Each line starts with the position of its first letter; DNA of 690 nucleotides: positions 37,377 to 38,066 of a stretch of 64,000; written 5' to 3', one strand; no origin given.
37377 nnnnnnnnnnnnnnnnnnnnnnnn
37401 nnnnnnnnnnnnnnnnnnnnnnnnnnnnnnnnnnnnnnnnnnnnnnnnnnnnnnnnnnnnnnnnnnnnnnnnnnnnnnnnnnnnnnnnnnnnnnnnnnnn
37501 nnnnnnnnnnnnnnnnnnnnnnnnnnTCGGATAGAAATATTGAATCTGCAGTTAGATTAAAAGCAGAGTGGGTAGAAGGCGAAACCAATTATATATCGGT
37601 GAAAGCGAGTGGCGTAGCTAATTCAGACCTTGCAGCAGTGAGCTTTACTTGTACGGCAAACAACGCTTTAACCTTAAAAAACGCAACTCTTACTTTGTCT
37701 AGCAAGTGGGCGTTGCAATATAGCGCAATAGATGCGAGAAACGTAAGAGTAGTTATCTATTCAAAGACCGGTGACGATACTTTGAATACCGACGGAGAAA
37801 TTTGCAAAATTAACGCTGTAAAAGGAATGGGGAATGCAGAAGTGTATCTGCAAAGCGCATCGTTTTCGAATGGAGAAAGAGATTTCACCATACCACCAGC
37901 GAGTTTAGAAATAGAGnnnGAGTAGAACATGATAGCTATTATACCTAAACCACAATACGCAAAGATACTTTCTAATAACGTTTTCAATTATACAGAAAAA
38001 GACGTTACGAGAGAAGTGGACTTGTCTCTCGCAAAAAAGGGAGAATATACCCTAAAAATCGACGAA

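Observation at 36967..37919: Adjacent dockerin / cohesin-like pair in a non-cellulosomal context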

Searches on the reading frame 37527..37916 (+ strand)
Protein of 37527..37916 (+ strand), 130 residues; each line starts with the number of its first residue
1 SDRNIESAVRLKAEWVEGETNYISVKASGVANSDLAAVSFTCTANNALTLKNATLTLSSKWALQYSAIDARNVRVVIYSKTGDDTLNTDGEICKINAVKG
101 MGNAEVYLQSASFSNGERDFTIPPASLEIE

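Call 5: search_protein_families(library=pfam, proteins=[window:37527-37916:+], max_evalue=10)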
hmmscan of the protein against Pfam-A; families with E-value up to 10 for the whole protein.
seq(130 aa): 1 family
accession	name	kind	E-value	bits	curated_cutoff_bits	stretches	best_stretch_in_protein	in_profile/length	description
PF13004.13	BACON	-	0.051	14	25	1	20-59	9-47/61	Putative binding domain, N-terminal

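Call 6: search_solved_structures(query=window:37527-37916:+, max_evalue=10, show_alignments=3)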
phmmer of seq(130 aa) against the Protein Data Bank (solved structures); distinct sequences matched with E-value up to 10: 0.

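Call 22: search_protein_representatives(protein=window:37527-37916:+)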
Query: 130 residues. Proteins with E-value up to 0.001 (for the whole library): 13; up to 1e-10: 3; up to 1e-30: 1. The best 13 are listed.
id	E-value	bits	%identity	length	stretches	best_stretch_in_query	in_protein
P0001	2.2e-73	259.9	98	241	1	1-129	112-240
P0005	5.6e-12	61.9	39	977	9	13-69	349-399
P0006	7.7e-12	61.5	28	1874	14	25-81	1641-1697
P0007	4.5e-10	55.8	34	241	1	5-129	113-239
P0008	1.3e-06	44.7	33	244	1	23-126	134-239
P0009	7.4e-06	42.2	30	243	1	12-128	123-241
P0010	8.9e-06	41.9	26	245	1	11-126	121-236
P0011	2.8e-05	40.3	29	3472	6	57-99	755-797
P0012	5.5e-05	39.4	40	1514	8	47-71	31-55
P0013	8.6e-05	38.7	36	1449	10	27-70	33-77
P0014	3.0e-04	37.0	35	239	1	23-128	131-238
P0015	3.5e-04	36.8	30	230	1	13-124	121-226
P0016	6.8e-04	35.9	24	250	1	3-125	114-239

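Call 30: find_encoding_contigs(protein=P0007, flank=10000, max_places=3)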
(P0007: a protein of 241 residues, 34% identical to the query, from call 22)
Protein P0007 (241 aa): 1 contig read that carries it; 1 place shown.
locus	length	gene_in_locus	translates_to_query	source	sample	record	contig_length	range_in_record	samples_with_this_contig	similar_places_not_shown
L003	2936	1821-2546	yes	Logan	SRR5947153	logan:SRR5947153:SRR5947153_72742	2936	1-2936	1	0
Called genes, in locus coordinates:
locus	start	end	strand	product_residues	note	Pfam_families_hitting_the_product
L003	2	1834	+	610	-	?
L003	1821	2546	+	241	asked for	-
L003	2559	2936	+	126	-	?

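Call 31: find_encoding_contigs(protein=P0009, flank=10000, max_places=3)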
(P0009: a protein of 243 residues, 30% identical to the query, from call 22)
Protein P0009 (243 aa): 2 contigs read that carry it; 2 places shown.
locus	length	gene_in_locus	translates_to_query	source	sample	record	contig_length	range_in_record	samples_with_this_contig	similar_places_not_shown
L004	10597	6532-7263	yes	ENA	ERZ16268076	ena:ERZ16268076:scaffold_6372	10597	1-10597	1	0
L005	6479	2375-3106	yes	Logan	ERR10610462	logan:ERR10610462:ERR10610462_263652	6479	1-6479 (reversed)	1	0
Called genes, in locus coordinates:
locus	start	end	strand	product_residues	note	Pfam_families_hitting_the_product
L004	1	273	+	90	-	?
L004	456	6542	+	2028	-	PF05547:Peptidase_M6 (weak), PF07523:Big_3 (faint), PF25390:WD40_RLD, PF13540:RCC1_2 (weak), PF25390:WD40_RLD, PF13540:RCC1_2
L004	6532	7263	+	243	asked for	-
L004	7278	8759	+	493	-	PF02838:Glyco_hydro_20b, PF00728:Glyco_hydro_20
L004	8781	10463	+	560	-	-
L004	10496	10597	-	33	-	?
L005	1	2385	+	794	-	?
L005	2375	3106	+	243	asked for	-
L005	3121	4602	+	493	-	PF02838:Glyco_hydro_20b, PF00728:Glyco_hydro_20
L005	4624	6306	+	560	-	-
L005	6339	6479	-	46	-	?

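Call 52: find_encoding_contigs(protein=P0008, flank=8000, max_places=2)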
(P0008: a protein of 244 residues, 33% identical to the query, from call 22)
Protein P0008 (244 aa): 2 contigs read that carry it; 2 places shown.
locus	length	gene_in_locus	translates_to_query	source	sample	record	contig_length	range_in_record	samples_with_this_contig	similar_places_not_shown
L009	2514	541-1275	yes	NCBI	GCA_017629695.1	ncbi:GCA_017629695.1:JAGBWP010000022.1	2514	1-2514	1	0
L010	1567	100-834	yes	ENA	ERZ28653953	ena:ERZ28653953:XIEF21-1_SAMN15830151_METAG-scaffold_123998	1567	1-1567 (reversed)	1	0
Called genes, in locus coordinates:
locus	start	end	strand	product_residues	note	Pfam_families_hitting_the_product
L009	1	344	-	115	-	?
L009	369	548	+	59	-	-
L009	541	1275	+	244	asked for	-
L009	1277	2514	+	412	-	PF02838:Glyco_hydro_20b, PF00728:Glyco_hydro_20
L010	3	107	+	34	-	?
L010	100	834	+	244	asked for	-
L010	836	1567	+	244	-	?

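Call 53: find_encoding_contigs(protein=P0010, flank=8000, max_places=2)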
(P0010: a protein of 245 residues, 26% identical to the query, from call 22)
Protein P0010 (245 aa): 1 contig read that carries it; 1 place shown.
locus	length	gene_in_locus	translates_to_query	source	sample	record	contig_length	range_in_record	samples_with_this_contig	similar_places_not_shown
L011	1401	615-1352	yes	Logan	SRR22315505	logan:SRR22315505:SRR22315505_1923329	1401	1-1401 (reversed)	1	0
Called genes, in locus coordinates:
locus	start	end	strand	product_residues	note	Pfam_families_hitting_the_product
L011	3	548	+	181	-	?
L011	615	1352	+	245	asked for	-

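Call 65: search_protein_families(library=pfam, proteins=[P0005, P0006, P0012, P0013], max_evalue=0.01)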
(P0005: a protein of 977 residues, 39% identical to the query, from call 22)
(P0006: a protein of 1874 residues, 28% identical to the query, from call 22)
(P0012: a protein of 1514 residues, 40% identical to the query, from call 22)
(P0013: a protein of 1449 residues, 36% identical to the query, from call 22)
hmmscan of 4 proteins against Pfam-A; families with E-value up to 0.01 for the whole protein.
P0005 (977 aa): 3 families
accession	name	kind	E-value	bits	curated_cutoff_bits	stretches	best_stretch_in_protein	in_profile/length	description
PF24148.1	ApeC_platyh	-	1.2e-14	55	27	0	586-632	9-55/182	ApeC, platyhelminthes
PF07654.21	C1-set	-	8.9e-09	36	21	0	490-527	45-82/86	Immunoglobulin C1-set domain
PF10831.14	DUF2556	-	8.8e-05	22.9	27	0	35-57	15-37/53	Protein of unknown function (DUF2556)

P0006 (1874 aa): 5 families
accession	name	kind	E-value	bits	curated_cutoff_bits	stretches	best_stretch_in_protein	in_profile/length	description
PF22352.2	K319L-like_PKD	-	9.3e-15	54.8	27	0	25-96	12-84/84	K319L-like, PKD domain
PF15418.12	DUF4625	-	1e-14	55.3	27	0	1673-1693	104-124/131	Domain of unknown function (DUF4625)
PF21209.4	Bac_rhamnosid-like_N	-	9.1e-09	35.5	27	0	1344-1410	11-77/209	Alpha-rhamnosidase-like, bacteroidetes, N-terminal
PF03527.20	RHS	-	3.6e-08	33.6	27.9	0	1254-1271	5-22/38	RHS protein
PF05345.18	He_PIG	-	0.0059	17.5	24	1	17-96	11-95/96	Putative Ig domain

P0012 (1514 aa): 20 families
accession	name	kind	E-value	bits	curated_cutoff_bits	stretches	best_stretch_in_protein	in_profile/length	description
PF00754.31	F5_F8_type_C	-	7.1e-221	721.6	28.2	8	38-173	1-127/127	F5/8 type C domain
PF22633.2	F5_F8_type_C_2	-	5.9e-75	248.4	27.8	8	536-629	9-91/91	NedA-like, galactose-binding domain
PF00008.33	EGF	-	4.1e-54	180.7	21.5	6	1472-1502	1-32/32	EGF-like domain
PF07645.21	EGF_CA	-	4.6e-40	136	27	6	1278-1309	1-35/43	Calcium-binding EGF domain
PF12661.13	hEGF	-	1.3e-32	111.5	29.3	6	1439-1460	1-22/22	Human growth factor-like EGF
PF12947.13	EGF_3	-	8.8e-23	80.7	28.5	3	1282-1310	1-31/36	EGF domain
PF25024.1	EGF_TEN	-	3.1e-18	66.7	65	1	1378-1507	14-126/234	Teneurin EGF domain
PF17236.8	SU10_MCP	-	1.1e-14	55.2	24.1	0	86-114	253-281/292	SU10 major capsid protein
PF12662.13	cEGF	-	5.4e-14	52.2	26.6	4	1299-1319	1-24/24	Complement Clr-like EGF-like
PF22118.2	MtrF-like_dom-III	-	5.8e-14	52.2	27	0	23-59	77-113/143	Decaheme cytochrome c component MtrF-like domain III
PF14670.12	FXa_inhibition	-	8.6e-13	48.7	33.4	0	1282-1310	1-29/36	Coagulation Factor Xa inhibitory site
PF25476.1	Ribosomal_L19e_C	-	2.6e-06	28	25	0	59-80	21-42/91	Ribosomal protein L19e, C-terminal domain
PF18201.7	PIH1_CS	-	3e-06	28.1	23.3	0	62-84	76-98/100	PIH1 CS-like domain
PF21700.4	EGF_DL_JAG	-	5.9e-06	26.7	27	0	1338-1355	9-26/26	Delta-like/Jagged, EGF-like domain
PF22275.1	DUF6957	-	2.9e-05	24.1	27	0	240-275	51-87/112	Domain of unknown function (DUF6957)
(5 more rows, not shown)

P0013 (1449 aa): 2 families
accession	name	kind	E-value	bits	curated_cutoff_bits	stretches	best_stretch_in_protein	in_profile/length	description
PF18998.6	Flg_new_2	-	1e-77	256.6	23.6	10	514-557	32-73/73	Divergent InlB B-repeat domain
PF09479.16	Flg_new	-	4.2e-76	251.4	27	12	720-794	1-64/65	Listeria-Bacteroides repeat domain (List_Bact_rpt)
